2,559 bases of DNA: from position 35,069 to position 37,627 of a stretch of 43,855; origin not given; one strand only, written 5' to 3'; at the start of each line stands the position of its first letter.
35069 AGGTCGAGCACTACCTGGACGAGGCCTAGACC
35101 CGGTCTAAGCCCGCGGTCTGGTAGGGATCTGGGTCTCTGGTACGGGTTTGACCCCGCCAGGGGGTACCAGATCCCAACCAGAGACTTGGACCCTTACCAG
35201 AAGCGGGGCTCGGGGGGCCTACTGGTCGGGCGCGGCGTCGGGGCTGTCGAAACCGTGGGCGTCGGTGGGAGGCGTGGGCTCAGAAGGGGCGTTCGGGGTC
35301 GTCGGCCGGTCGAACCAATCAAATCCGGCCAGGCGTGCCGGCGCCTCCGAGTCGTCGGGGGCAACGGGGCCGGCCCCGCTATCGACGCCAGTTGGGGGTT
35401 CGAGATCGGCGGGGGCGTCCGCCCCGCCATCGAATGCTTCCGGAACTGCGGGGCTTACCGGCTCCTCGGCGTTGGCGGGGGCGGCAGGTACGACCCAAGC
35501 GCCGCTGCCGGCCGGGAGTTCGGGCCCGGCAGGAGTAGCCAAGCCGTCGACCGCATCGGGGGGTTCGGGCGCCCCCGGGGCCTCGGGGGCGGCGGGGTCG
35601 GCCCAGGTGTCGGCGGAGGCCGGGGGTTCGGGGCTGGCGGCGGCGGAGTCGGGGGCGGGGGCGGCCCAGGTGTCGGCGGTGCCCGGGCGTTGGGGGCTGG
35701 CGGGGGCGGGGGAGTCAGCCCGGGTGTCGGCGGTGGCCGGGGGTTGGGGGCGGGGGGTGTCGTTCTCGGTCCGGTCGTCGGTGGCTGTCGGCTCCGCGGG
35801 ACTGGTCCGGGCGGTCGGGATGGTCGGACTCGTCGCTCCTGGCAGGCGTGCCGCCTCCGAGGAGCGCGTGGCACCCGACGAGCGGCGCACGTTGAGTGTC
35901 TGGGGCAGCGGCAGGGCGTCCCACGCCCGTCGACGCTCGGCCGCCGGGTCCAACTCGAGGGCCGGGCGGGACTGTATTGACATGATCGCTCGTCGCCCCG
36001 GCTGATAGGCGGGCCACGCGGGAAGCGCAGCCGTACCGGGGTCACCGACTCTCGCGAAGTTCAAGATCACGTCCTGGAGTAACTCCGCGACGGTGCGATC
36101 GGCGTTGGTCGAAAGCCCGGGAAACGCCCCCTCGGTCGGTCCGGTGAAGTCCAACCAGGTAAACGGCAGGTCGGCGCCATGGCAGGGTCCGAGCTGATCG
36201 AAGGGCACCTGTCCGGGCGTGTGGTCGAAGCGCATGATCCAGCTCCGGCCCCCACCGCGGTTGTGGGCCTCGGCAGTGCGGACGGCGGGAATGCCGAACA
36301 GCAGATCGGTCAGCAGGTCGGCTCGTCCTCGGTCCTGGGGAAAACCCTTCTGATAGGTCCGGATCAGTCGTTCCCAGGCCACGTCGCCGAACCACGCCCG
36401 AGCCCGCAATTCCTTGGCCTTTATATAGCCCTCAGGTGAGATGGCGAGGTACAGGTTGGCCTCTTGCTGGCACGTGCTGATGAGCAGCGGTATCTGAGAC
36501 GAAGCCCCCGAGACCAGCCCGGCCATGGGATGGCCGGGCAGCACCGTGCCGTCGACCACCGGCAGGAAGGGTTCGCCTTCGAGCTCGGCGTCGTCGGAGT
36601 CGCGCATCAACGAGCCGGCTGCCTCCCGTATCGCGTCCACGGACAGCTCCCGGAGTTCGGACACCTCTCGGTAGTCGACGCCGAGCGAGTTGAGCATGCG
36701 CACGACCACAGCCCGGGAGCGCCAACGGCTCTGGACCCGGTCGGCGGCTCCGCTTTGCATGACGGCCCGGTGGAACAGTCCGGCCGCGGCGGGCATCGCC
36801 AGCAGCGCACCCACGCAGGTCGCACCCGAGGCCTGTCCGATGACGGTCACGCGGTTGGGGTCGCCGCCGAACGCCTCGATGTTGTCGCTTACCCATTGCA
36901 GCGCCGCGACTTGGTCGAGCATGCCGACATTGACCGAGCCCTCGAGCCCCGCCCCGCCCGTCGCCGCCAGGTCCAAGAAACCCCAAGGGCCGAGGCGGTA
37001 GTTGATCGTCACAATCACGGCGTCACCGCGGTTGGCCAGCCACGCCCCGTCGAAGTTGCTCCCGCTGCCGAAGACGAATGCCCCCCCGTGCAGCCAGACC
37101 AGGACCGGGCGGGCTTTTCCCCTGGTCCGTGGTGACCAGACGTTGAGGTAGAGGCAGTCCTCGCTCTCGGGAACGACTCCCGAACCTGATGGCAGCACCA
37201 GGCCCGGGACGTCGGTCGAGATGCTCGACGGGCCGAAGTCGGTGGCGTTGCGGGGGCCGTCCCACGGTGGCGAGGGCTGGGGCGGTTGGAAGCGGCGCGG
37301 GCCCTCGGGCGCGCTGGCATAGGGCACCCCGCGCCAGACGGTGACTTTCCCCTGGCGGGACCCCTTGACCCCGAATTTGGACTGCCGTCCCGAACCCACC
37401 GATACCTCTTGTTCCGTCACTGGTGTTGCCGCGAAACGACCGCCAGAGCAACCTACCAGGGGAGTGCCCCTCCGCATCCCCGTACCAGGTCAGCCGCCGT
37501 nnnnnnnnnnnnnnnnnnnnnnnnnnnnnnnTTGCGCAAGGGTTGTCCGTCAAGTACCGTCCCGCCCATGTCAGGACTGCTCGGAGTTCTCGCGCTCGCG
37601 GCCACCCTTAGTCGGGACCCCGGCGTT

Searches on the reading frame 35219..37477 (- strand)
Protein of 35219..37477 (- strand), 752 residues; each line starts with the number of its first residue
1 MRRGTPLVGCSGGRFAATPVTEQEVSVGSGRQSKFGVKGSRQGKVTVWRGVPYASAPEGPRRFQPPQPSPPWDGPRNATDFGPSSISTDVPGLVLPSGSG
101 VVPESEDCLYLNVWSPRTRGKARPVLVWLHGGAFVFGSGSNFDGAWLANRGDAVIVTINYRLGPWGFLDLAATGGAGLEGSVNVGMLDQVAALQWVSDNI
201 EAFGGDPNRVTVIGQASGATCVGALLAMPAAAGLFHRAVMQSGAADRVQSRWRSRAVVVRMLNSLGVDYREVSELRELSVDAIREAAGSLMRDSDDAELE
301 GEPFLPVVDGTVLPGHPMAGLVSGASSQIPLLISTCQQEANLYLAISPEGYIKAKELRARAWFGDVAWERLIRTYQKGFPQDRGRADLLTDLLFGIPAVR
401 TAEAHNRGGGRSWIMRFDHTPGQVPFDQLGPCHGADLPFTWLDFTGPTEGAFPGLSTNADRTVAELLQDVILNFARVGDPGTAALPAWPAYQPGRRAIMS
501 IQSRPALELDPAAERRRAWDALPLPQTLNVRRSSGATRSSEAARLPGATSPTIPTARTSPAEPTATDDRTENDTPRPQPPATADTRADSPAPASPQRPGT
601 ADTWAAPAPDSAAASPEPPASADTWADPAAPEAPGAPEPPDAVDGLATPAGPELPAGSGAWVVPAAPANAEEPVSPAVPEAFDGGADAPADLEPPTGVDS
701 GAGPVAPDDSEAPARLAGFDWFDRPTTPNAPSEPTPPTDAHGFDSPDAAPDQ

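Call 11: search_protein_families(library=pfam, proteins=[window:35219-37477:-], max_evalue=0.01)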
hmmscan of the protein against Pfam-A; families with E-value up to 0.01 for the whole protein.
window:35219-37477:- (752 aa): 3 families
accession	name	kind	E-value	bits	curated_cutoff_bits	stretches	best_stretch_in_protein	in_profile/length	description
PF00135.34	COesterase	-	6.2e-104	349.2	27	1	40-514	15-510/515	Carboxylesterase family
PF07859.19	Abhydrolase_3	-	4.2e-09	36.9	25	1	126-228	1-91/210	alpha/beta hydrolase fold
PF20434.5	BD-FAE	-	3.9e-08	33.5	26.8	1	111-230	1-110/215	BD-FAE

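Call 13: find_encoding_contigs(protein=window:35219-37477:-, flank=10000, max_places=4)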
Protein window:35219-37477:- (752 aa): no gene with exactly this product is on record in the collection.
